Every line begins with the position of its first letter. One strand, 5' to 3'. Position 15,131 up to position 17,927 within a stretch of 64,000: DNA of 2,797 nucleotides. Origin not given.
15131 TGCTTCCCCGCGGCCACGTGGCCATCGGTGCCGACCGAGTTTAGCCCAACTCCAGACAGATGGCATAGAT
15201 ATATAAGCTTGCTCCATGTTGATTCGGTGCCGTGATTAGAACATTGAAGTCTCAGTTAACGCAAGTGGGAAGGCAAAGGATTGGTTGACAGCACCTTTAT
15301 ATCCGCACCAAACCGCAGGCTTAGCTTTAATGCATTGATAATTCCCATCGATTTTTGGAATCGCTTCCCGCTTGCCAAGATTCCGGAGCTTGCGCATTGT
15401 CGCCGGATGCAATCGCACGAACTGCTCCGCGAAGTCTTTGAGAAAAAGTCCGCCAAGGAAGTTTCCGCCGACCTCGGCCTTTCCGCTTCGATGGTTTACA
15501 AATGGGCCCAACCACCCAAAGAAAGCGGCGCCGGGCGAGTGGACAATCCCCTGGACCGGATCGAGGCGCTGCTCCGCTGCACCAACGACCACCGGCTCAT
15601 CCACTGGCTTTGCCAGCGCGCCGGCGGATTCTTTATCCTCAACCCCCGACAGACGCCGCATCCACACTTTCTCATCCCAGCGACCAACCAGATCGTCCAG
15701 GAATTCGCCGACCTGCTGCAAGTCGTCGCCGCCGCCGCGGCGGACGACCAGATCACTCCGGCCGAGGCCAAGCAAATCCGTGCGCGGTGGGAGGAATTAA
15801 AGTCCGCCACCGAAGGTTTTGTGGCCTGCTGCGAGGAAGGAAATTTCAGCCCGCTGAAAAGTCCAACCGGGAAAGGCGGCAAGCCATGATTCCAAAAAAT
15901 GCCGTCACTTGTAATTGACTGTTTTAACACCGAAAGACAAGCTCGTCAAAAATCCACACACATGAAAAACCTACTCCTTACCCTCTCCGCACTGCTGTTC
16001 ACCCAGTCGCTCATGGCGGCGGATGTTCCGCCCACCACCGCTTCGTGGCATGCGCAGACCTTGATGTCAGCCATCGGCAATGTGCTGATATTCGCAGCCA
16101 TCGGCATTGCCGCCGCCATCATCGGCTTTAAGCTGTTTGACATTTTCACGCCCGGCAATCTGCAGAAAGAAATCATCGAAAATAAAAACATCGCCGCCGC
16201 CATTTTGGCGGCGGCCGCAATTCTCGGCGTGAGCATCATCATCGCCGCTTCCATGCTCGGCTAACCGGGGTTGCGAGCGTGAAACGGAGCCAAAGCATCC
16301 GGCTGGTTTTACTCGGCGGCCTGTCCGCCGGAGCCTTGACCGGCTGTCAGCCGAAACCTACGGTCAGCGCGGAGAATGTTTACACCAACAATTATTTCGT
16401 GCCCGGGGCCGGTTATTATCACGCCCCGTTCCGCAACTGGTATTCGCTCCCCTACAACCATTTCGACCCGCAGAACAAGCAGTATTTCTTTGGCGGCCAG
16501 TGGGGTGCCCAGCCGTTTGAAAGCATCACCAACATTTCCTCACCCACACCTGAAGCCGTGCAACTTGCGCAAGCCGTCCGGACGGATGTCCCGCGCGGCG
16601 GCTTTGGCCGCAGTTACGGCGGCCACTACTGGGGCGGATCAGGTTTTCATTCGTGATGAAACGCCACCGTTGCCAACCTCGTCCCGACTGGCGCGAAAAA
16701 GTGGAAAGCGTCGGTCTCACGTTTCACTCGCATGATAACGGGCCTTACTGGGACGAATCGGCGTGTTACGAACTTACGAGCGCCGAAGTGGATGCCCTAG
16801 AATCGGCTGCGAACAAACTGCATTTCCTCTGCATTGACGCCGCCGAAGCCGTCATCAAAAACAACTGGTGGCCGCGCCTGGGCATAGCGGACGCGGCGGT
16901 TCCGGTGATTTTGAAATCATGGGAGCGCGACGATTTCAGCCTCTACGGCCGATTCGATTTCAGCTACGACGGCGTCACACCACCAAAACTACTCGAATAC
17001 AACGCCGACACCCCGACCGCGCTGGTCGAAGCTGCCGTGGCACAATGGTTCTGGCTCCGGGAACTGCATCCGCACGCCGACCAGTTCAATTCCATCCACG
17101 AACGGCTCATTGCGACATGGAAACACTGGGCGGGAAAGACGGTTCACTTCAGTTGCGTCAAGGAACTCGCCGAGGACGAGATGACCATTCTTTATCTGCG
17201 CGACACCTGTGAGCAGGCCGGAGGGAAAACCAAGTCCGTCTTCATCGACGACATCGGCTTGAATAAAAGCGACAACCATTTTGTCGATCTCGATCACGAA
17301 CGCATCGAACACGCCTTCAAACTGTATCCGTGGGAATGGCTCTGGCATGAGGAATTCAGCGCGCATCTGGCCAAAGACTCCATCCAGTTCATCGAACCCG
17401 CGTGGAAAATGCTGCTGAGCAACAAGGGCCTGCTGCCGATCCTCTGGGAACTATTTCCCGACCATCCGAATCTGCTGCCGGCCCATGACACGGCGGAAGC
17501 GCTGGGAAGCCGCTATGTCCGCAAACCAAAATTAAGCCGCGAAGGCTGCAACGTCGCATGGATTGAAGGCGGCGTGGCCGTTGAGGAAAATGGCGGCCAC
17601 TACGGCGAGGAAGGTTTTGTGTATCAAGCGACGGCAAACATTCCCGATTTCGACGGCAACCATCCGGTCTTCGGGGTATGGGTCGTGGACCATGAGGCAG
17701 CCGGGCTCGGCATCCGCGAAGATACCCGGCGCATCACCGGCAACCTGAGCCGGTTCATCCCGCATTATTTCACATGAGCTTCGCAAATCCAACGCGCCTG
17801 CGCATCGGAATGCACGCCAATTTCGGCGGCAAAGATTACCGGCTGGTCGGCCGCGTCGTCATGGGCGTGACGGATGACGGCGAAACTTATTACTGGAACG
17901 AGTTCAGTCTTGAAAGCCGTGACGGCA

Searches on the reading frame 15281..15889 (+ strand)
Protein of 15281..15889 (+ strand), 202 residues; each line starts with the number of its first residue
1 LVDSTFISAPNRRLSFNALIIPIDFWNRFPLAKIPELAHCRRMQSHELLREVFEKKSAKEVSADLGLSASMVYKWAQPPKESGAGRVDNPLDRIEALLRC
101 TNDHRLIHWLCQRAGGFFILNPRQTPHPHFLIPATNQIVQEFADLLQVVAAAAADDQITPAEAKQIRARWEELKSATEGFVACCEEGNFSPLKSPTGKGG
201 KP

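Call 80: search_protein_families(library=pfam, proteins=[window:15281-15889:+], max_evalue=0.0001)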
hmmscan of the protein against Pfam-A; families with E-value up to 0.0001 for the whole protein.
window:15281-15889:+ (202 aa): 1 family
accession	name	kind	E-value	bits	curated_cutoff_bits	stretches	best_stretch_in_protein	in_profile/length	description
PF06892.16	Phage_CP76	-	1.5e-09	38.4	26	1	57-177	17-136/146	Phage regulatory protein CII (CP76)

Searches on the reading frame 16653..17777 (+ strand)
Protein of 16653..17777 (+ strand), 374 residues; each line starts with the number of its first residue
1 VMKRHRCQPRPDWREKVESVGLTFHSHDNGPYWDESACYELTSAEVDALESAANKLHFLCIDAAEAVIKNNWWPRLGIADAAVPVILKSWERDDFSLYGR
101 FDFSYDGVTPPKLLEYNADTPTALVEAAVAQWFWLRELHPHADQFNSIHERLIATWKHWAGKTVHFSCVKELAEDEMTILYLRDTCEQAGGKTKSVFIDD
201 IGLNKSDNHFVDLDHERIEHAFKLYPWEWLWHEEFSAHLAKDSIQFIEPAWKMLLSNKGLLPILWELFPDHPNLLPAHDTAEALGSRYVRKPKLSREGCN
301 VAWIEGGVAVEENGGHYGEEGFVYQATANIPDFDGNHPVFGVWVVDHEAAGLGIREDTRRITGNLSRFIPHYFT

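Call 80: search_protein_families(library=pfam, proteins=[window:16653-17777:+], max_evalue=0.0001)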
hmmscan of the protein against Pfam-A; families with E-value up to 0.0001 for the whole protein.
window:16653-17777:+ (374 aa): 1 family
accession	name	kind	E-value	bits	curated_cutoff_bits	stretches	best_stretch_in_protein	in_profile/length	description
PF03738.19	GSP_synth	-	4.7e-147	490.5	29.3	1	13-373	1-371/371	Glutathionylspermidine synthase preATP-grasp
